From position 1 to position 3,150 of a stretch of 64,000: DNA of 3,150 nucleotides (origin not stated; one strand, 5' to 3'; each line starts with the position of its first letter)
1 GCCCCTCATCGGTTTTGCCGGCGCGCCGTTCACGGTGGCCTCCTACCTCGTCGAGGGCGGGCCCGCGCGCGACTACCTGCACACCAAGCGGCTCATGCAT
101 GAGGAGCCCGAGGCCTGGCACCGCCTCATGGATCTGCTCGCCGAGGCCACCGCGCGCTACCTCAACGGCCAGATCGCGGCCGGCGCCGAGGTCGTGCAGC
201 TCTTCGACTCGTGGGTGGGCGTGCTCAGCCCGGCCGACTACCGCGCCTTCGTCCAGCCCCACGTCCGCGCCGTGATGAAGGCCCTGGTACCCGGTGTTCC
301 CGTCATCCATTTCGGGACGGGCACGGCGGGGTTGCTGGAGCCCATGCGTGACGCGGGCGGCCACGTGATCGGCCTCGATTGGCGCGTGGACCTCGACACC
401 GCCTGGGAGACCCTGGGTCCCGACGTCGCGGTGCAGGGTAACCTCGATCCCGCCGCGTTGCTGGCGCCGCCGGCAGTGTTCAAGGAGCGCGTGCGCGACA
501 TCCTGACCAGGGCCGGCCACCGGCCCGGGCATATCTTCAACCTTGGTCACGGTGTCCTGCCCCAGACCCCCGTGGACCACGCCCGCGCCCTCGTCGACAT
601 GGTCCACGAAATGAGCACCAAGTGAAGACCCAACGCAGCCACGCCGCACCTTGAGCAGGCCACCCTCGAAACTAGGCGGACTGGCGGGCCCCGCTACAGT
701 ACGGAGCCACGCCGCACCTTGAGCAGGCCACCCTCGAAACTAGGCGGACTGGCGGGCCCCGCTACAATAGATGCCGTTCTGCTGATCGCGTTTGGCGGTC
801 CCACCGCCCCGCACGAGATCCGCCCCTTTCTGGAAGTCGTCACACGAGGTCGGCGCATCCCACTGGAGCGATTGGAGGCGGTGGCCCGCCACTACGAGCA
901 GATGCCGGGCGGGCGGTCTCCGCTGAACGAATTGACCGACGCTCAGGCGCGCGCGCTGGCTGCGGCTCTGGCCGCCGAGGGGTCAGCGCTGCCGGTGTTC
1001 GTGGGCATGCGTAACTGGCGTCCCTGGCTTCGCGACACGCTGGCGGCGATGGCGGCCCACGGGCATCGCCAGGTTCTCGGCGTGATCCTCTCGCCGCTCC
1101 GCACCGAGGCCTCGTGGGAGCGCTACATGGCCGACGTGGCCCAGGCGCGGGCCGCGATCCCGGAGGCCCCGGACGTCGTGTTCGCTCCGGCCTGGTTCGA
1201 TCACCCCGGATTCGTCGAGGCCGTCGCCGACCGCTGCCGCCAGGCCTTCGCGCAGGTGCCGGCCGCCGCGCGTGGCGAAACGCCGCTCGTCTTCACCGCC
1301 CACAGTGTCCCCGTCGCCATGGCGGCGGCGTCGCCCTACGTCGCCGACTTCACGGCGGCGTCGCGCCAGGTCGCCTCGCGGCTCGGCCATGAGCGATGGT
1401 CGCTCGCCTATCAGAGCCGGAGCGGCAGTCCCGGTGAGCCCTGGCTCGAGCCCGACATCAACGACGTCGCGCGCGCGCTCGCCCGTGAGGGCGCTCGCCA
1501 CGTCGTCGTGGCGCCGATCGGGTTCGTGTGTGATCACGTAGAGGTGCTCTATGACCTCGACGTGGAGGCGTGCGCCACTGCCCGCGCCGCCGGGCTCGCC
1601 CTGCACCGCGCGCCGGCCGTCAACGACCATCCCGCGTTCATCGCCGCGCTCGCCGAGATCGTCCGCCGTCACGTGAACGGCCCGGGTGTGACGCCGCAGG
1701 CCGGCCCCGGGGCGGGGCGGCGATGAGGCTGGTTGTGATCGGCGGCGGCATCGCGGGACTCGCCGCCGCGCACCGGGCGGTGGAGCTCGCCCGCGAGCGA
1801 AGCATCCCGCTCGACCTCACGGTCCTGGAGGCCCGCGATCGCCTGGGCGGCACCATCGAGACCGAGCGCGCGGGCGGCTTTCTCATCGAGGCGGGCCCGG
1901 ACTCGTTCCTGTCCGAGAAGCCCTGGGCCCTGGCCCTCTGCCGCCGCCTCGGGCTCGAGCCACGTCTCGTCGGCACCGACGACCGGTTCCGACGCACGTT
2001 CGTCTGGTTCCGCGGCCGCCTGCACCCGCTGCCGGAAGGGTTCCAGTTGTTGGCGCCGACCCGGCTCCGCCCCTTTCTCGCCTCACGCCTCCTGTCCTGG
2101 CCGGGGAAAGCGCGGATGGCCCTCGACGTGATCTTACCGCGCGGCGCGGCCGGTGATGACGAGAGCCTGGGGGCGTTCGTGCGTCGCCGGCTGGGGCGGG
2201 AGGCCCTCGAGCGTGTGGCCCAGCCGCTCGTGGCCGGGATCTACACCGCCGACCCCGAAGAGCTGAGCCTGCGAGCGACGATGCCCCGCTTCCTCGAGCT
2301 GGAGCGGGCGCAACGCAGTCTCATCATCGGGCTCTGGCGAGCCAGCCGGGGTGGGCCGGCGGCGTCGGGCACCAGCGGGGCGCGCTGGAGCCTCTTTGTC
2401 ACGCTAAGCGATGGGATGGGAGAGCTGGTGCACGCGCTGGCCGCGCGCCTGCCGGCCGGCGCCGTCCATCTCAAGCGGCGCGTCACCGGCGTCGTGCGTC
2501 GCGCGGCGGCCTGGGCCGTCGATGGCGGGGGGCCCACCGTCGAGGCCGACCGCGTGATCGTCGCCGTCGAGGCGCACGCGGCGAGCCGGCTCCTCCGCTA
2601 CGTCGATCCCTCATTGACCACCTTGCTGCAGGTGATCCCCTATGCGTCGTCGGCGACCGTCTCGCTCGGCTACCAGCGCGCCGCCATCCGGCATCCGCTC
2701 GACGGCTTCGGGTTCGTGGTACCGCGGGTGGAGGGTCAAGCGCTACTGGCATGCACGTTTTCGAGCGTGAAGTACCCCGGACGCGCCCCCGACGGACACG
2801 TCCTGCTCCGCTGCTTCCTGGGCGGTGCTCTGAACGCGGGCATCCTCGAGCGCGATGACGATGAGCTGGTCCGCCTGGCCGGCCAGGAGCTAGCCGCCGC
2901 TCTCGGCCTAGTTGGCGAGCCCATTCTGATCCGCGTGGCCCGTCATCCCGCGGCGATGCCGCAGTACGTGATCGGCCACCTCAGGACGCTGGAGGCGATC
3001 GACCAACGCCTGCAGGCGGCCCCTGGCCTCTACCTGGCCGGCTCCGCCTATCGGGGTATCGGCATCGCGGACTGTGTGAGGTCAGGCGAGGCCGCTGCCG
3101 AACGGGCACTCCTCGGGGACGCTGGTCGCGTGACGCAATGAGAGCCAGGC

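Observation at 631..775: Tandem duplication of the hemH initiation region creates a TTGA-coupled upstream ORF with period 3n-1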

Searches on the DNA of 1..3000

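Call 5: search_rna_families(source=window, start=1, end=3000, threshold=evalue, max_evalue=10)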
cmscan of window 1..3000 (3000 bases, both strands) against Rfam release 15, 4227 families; matches with E-value up to 10: 2.
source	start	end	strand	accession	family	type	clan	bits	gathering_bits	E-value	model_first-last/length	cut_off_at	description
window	2216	2245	+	RF02808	PyrR210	Gene; snRNA; snoRNA; HACA-box;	-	16.8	59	5.7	1-59/59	no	Pyrobaculum sRNA 210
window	95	146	+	RF01274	sR45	Gene; snRNA; snoRNA; CD-box;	-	15.1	40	7.6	1-55/55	no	Small nucleolar RNA sR45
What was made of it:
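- On Known structured RNA (Rfam 15): cmscan of window 1-3000 at E <= 10 gives no hit in 626-772 (call 5).
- Tried and rejected: Known RNA family: Rfam scan at E <= 10 found nothing at the locus (call 5).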

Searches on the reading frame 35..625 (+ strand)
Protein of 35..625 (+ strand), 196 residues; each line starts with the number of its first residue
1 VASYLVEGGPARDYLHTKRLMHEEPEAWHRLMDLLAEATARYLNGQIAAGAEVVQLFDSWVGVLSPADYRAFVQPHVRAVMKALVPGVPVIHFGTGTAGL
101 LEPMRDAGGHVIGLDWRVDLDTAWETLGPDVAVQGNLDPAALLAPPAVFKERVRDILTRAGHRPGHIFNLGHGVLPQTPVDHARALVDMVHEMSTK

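Call 9: search_protein_families(library=ncbifam, proteins=[window:35-625:+])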
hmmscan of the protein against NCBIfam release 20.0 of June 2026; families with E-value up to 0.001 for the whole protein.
window:35-625:+ (196 aa): 5 families
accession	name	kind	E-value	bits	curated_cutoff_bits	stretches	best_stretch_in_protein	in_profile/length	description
TIGR01464.1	hemE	equivalog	2.8e-64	217.3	302.95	1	1-192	144-338/338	uroporphyrinogen decarboxylase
NF004889.0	PRK06252.1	subfamily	3.6e-19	68.9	244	1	21-194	165-337/340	methylcobalamin:coenzyme M methyltransferase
TIGR01463.1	mtaA_cmuA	subfamily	6.4e-16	58.5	235.4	1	21-193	164-338/340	MtaA/CmuA family methyltransferase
NF040654.1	MtaA_Meth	equivalog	2.9e-13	49.4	400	1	20-189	162-331/337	methylcobamide:CoM methyltransferase MtaA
NF041608.1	methylcob_mtaseMtbA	equivalog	6.5e-13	48.5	600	1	20-192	164-336/339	methylcobamide:CoM methyltransferase MtbA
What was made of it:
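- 1..625 (+): 3' part of hemE (uroporphyrinogen decarboxylase), with stop TGA at 623-625. TIGR01464 hit, E = 2.8e-64 (call 9).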

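Call 47: find_encoding_contigs(protein=window:35-625:+, flank=3000, max_places=4)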
Protein window:35-625:+ (196 aa): no gene with exactly this product is on record in the collection.
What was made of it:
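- Tried and rejected: Look-up of the hemE side in the Logan assembly failed because hemE is truncated in the window (call 47).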
